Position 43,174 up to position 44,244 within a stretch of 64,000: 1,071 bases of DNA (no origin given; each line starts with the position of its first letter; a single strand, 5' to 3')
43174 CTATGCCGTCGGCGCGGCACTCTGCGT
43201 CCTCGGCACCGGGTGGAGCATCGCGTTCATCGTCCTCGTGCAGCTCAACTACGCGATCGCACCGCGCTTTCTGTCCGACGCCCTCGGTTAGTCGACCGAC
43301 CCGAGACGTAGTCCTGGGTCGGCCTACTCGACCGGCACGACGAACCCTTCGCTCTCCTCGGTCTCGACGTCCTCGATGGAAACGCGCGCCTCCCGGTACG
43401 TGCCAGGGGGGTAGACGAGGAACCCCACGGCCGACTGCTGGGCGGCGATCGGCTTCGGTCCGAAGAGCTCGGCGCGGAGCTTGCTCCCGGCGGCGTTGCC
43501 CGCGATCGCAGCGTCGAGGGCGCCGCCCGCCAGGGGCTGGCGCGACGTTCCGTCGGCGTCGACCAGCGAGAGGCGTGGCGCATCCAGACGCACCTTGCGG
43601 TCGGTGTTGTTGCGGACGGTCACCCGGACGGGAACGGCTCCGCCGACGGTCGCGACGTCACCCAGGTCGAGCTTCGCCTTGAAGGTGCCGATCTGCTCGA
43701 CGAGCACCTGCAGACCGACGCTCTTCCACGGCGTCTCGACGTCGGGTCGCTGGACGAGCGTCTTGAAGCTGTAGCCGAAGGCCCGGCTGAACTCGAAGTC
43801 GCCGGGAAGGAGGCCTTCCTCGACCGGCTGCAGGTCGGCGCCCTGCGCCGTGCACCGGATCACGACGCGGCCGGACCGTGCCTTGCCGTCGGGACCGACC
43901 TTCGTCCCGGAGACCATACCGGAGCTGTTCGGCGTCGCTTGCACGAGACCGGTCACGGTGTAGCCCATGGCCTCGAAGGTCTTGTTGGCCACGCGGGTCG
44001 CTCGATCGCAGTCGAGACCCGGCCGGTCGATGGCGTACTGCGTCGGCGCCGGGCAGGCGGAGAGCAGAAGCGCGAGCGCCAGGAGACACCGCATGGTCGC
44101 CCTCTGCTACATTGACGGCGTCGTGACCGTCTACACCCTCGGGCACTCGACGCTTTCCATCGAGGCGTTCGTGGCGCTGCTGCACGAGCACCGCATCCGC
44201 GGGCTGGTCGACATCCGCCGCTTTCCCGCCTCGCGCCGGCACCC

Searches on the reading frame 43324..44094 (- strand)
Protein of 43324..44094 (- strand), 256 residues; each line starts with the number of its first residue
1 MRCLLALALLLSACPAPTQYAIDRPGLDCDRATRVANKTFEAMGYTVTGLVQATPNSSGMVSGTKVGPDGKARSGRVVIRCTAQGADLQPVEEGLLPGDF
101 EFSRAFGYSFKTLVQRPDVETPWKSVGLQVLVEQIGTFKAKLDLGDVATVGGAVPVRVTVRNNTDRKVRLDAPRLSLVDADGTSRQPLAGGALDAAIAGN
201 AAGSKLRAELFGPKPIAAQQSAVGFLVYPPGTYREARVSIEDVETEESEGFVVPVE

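Call 79: search_protein_families(library=pfam, proteins=[window:43324-44094:-], max_evalue=1)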
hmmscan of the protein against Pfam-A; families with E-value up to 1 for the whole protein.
window:43324-44094:- (256 aa): 0 families

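Call 81: find_homologous_proteins(query=window:43324-44094:-, max_evalue=0.001)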
Query window:43324-44094:- (256 aa): 324 proteins with E <= 0.001 among 4581 candidates; the best 120 are listed.
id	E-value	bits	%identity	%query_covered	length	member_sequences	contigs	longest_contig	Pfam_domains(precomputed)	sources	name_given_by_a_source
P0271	5.1e-163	558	100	100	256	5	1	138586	-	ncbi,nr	ncbi:MAG TPA: hypothetical protein VMS22_03770 [Candidatus Eisenbacteria bacterium]|nr:hypothetical 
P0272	5.8e-115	401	76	93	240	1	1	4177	-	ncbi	ncbi:MAG: hypothetical protein ACREQL_14640, partial [Candidatus Binatia bacterium]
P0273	9.5e-115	400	70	100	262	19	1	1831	-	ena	-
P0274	1.7e-111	390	70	98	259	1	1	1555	-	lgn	-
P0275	3.3e-111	389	70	99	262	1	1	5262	-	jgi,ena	-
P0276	1.1e-110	387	69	99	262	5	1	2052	-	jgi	jgi:hypothetical protein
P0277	1.7e-110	386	71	98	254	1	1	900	-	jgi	jgi:hypothetical protein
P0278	2.4e-110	386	70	99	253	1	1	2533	-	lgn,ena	-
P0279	2.9e-110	386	70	100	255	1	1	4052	-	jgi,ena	-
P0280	3.4e-110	385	68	100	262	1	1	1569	-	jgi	-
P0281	3.4e-109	382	68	100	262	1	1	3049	-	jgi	jgi:hypothetical protein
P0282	4.7e-109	382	68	99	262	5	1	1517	-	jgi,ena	-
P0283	6.4e-109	381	70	98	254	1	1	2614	-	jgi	jgi:hypothetical protein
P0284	6.6e-109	381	68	100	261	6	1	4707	-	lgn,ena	-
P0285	1.9e-108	380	69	100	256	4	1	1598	-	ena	-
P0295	3.9e-105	369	66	98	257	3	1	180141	-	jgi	jgi:hypothetical protein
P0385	1.4e-79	285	58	100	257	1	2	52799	-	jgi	jgi:hypothetical protein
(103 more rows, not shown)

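Call 84: find_encoding_contigs(protein=P0295, flank=9000, max_places=1)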
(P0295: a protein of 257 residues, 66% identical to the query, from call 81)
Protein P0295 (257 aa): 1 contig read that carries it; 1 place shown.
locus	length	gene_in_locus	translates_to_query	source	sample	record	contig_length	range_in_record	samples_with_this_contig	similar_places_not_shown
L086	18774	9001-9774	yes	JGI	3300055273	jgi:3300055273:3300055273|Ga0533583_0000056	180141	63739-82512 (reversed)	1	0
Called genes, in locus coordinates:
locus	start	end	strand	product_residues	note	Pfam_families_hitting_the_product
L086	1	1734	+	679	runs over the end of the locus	-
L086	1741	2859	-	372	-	PF02515:CoA_transf_3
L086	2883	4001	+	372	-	PF18306:LDcluster4, PF03641:Lysine_decarbox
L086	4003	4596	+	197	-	PF00300:His_Phos_1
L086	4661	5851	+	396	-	PF00768:Peptidase_S11, PF02113:Peptidase_S13, PF13354:Beta-lactamase2, PF05036:SPOR (weak)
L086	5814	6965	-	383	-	PF01820:Dala_Dala_lig_N, PF02786:CPSase_L_D2 (weak), PF02222:ATP-grasp, PF07478:Dala_Dala_lig_C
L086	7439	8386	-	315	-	PF01368:DHH (faint), PF02272:DHHA1 (faint)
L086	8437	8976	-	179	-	PF04343:DUF488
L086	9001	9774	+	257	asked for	-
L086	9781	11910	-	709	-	PF13174:TPR_6 (faint), PF07719:TPR_2 (faint), PF13432:TPR_16 (weak)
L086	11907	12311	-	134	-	PF02472:ExbD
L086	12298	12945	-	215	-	PF01618:MotA_ExbB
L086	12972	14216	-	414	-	PF25106:VWA_4 (faint)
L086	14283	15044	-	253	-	PF00072:Response_reg, PF04397:LytTR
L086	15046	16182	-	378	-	PF06580:His_kinase, PF02518:HATPase_c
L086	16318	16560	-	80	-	-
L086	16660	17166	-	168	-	-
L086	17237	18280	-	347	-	PF00348:polyprenyl_synt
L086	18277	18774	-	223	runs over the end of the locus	-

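Call 85: find_encoding_contigs(protein=P0385, flank=9000, max_places=1)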
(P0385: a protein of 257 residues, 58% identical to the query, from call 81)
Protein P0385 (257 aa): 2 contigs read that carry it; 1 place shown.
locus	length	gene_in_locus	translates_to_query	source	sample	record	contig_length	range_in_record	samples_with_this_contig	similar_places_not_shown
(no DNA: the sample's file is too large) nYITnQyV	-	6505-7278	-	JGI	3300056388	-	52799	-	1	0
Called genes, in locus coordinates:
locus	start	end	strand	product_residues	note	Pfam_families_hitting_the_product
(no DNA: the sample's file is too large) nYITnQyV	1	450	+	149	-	?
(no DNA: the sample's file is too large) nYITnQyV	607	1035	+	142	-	PF00300:His_Phos_1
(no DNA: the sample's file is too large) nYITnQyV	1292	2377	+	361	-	PF00768:Peptidase_S11, PF02113:Peptidase_S13, PF13354:Beta-lactamase2, PF05036:SPOR (faint)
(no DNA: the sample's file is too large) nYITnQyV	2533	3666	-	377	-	PF01820:Dala_Dala_lig_N, PF02222:ATP-grasp, PF02786:CPSase_L_D2 (weak), PF07478:Dala_Dala_lig_C, PF13535:ATP-grasp_4 (faint)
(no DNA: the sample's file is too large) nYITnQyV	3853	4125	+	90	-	-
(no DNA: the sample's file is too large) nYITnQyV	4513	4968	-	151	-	PF00903:Glyoxalase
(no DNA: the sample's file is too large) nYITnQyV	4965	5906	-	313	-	PF02272:DHHA1 (faint)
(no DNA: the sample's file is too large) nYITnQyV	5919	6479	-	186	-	PF04343:DUF488, PF22751:DUF488-N3a (weak)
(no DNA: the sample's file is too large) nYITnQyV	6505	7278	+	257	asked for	-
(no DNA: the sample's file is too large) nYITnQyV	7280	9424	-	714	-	PF13174:TPR_6 (faint)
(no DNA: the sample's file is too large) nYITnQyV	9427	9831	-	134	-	PF02472:ExbD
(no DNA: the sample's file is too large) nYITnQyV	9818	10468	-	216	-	PF01618:MotA_ExbB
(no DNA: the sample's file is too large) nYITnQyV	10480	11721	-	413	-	PF00092:VWA (weak)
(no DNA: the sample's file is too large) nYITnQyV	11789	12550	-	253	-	PF00072:Response_reg, PF04397:LytTR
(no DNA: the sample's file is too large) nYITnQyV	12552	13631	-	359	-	PF06580:His_kinase, PF02518:HATPase_c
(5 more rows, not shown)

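Call 87: predict_structure(alignment_id=A6)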
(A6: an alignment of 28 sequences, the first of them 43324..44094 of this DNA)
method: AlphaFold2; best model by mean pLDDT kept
length: 256 residues; sequences in the alignment: 28
mean_pLDDT: 84.7   pTM: 0.61
mean pLDDT of the five models: 84.7, 82.1, 79.2, 78.9, 78.2
residues with pLDDT >= 90: 118; 70-90: 106; 50-70: 16; < 50: 16
segments of 3 or more residues with pLDDT < 50: 1-4, 6-11, 120-125
pLDDT, mean of each block of 10 residues (from residue 1): 47 65 84 88 89 89 87 89 87 67 85 72 61 89 90 94 90 92 94 96 95 90 95 93 87 90
secondary structure, 60 per line:
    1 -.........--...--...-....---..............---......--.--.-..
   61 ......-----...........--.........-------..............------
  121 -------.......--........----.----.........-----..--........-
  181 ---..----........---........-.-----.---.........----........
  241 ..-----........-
elements in order: H2-10 E13-15 E22-25 H29-42 E46-51 E59-66 E72-82 E85-93 H101-114 E128-134 H137-144 E154-162 E175-179 H190-196 H201-208 E220-228 E233-242 E248-255
